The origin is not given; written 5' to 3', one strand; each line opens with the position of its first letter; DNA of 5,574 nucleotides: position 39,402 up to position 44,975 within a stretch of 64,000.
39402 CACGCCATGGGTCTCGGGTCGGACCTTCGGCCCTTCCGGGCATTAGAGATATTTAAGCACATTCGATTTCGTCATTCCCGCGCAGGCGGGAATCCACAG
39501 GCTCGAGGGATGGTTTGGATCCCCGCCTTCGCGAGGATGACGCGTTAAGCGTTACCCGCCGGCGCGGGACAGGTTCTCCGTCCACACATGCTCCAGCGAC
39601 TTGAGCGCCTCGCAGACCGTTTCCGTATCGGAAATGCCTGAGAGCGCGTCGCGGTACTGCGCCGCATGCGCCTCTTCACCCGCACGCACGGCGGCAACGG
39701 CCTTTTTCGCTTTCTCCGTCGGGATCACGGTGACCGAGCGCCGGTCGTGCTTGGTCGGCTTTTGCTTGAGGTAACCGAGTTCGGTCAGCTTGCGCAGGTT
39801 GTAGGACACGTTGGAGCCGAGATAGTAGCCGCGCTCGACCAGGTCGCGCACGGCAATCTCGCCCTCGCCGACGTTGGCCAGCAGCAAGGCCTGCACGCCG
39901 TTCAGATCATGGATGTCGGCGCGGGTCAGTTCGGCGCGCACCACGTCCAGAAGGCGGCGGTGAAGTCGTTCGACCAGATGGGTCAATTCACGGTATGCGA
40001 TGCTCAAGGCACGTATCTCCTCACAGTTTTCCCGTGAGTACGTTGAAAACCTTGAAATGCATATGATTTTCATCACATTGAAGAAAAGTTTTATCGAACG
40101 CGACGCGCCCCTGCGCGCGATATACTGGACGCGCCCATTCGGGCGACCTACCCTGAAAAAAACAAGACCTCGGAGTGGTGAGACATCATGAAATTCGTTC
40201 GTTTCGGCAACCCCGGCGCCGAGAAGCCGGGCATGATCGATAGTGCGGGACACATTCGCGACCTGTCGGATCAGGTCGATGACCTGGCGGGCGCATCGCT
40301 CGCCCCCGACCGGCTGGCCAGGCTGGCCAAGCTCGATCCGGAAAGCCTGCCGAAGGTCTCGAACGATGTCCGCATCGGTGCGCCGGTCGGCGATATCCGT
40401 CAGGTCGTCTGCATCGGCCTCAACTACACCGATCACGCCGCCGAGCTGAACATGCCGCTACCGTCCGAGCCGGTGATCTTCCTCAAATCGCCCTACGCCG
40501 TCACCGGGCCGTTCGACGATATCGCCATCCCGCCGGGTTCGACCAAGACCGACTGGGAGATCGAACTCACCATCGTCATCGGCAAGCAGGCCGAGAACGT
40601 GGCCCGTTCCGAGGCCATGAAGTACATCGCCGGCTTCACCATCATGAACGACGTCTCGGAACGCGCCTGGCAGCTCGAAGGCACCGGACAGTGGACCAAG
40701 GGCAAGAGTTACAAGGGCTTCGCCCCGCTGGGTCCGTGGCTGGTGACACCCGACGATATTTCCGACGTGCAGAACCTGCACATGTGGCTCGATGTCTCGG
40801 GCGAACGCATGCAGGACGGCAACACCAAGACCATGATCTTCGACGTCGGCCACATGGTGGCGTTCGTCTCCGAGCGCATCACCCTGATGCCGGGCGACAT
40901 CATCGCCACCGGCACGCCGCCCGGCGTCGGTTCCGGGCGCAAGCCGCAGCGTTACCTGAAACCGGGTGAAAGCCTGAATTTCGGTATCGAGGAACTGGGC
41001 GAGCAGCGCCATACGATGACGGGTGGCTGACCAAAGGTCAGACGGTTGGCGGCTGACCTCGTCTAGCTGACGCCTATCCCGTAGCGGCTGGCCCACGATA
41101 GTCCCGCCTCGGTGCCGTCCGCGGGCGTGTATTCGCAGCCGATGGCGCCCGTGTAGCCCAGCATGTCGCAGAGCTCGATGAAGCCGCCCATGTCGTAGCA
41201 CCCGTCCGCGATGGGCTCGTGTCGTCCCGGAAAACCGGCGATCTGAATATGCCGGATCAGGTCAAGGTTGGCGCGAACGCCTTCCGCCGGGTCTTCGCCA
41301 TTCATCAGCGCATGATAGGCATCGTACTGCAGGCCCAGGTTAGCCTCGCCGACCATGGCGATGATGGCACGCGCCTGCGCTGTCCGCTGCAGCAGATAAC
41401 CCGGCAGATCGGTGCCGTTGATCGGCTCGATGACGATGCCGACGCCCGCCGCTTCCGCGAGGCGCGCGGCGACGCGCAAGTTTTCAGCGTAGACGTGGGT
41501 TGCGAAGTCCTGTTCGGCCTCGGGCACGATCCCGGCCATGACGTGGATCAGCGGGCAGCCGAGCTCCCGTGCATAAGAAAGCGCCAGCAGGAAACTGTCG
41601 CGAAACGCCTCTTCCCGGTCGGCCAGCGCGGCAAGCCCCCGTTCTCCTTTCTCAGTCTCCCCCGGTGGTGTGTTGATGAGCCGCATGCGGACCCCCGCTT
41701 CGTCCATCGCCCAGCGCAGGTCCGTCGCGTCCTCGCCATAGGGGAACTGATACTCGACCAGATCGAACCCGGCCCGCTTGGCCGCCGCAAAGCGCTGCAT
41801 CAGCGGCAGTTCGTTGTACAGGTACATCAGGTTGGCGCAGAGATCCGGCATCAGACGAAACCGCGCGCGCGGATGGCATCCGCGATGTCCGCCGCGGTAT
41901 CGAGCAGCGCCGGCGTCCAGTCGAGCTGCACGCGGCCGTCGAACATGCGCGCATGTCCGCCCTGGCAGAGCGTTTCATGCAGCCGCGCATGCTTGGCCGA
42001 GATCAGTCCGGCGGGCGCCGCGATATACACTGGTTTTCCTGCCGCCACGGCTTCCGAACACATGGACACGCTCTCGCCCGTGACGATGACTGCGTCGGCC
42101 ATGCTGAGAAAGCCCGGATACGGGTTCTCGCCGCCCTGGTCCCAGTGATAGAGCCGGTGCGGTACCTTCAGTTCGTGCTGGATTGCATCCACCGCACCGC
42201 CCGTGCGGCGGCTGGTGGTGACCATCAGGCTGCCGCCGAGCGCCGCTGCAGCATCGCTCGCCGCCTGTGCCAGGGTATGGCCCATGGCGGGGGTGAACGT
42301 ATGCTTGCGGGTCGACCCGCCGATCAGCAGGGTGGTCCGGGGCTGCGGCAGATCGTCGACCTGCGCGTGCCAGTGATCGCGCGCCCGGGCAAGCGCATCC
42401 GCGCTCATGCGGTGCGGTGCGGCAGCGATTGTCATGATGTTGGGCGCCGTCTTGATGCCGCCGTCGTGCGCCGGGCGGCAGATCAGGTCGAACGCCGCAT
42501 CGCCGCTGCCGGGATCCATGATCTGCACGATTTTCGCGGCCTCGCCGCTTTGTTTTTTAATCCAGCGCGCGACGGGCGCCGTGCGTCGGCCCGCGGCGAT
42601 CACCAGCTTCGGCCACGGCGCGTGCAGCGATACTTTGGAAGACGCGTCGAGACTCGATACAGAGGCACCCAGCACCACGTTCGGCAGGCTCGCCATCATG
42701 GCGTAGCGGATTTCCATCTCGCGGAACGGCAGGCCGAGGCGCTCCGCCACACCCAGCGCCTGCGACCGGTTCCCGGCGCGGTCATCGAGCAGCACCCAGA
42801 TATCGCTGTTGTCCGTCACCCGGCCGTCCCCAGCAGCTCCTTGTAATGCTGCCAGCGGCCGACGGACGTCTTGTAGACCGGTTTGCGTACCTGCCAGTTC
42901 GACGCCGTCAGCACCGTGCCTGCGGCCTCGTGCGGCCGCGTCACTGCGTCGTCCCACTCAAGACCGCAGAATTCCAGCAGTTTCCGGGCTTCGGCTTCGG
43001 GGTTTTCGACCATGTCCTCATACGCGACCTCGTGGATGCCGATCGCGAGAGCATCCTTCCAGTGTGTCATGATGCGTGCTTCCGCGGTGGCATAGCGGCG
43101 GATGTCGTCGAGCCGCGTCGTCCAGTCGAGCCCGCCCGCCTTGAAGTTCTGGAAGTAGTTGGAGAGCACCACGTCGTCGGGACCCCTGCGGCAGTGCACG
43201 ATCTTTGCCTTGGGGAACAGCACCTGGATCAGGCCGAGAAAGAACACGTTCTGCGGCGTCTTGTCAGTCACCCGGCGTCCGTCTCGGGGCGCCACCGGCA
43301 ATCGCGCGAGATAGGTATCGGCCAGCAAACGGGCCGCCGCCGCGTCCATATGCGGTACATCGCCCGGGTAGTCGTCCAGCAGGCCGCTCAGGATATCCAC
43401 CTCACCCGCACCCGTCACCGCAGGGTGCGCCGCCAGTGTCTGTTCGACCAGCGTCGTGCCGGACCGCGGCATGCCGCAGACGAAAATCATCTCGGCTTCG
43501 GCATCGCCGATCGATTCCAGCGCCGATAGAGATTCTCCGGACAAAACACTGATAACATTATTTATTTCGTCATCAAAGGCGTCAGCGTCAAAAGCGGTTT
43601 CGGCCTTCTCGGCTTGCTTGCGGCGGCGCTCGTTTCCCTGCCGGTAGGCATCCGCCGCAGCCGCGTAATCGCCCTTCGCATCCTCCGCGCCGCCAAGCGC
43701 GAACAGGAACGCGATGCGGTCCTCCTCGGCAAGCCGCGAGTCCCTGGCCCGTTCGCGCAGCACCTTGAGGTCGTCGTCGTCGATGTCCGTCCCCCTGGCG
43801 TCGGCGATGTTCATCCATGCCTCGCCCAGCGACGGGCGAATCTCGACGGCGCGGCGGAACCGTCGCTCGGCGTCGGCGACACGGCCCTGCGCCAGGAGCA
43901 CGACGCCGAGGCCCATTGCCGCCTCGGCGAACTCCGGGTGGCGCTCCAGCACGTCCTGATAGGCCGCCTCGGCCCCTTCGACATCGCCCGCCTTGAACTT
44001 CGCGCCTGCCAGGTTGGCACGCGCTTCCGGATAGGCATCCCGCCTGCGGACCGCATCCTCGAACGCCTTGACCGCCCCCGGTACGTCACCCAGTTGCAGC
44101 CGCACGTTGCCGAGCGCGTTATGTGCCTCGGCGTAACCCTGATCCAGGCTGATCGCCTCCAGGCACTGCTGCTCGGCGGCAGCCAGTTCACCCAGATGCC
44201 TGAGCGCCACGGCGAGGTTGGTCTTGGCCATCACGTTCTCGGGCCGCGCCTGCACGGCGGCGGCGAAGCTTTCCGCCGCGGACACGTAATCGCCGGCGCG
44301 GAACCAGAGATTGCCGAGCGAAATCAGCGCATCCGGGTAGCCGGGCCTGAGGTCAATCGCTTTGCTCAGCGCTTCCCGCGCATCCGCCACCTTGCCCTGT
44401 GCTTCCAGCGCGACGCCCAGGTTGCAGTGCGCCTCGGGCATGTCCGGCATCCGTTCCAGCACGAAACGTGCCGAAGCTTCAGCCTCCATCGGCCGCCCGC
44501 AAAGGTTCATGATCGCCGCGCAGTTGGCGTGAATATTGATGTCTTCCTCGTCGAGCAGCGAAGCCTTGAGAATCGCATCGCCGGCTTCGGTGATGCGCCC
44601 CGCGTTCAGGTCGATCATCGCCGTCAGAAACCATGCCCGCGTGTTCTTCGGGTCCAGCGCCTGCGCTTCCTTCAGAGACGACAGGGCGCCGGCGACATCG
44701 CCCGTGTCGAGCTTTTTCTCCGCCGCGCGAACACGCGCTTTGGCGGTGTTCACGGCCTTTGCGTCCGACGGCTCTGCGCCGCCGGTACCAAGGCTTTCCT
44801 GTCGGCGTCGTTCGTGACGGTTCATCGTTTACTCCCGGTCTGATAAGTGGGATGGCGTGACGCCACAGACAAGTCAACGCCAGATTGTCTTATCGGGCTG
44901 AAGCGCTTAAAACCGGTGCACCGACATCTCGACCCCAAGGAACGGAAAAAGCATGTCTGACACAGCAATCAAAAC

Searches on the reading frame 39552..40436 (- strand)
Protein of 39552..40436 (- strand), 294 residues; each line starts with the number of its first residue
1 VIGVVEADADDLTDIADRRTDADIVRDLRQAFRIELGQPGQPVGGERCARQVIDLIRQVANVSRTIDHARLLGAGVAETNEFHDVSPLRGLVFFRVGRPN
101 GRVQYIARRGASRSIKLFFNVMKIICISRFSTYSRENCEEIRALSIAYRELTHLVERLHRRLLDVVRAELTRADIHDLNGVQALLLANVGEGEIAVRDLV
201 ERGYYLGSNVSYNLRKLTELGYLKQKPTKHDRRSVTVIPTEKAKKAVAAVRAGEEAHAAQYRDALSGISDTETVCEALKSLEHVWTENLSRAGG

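Call 53: search_protein_families(library=pfam, proteins=[window:39552-40436:-], max_evalue=0.00001)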
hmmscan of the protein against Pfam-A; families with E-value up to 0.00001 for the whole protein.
window:39552-40436:- (294 aa): 2 families
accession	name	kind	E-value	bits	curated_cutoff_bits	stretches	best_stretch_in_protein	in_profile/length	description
PF13463.12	HTH_27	-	5.5e-14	52.6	22.2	1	178-243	1-68/68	Winged helix DNA-binding domain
PF12802.13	MarR_2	-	4.9e-11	43.1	27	1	176-234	1-61/61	MarR family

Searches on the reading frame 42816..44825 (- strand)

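Call 53: search_protein_families(library=pfam, proteins=[window:42816-44825:-], max_evalue=0.00001)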
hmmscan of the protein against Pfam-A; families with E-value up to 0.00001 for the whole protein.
window:42816-44825:- (669 aa): 18 families
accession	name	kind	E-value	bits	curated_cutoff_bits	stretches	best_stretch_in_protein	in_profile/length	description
PF13469.12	Sulfotransfer_3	-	3.5e-41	142.3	27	1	447-626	2-216/216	Sulfotransferase family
PF13432.12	TPR_16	-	8.2e-39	132.1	32.7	4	275-332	6-63/65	Tetratricopeptide repeat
PF07719.23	TPR_2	-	2.9e-34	114.8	27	1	130-162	1-33/34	Tetratricopeptide repeat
PF00515.34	TPR_1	-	5.4e-31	105.6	27.8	1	130-163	1-34/34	Tetratricopeptide repeat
PF14559.12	TPR_19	-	6.9e-30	103.6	25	2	278-332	3-57/68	Tetratricopeptide repeat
PF13431.12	TPR_17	-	2.9e-25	86.8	24.4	0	221-252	2-33/34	Tetratricopeptide repeat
PF13414.12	TPR_11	-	4e-25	87.7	26.8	0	142-177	6-41/42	TPR repeat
PF13428.12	TPR_14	-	1.3e-20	72.3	23.5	0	301-342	2-43/44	Tetratricopeptide repeat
PF13181.12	TPR_8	-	2.8e-20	71.1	25.7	0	131-161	2-32/34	Tetratricopeptide repeat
PF23914.1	TPR_CcmH_CycH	-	6.5e-16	59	42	0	123-219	43-142/158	Cytochrome c-type biogenesis protein H TPR domain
PF13424.12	TPR_12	-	1e-15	58.1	30.1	0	271-331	8-76/77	Tetratricopeptide repeat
PF00685.33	Sulfotransfer_1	-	4.1e-15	56.3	22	1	447-626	4-185/255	Sulfotransferase domain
PF13374.12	TPR_10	-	3.5e-14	52.7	27.5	0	300-330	2-32/42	Tetratricopeptide repeat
PF13174.12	TPR_6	-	2.7e-10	40.7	26.3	0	272-298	6-32/33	Tetratricopeptide repeat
PF07721.20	TPR_4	-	1e-06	29.2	27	0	301-325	2-26/26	Tetratricopeptide repeat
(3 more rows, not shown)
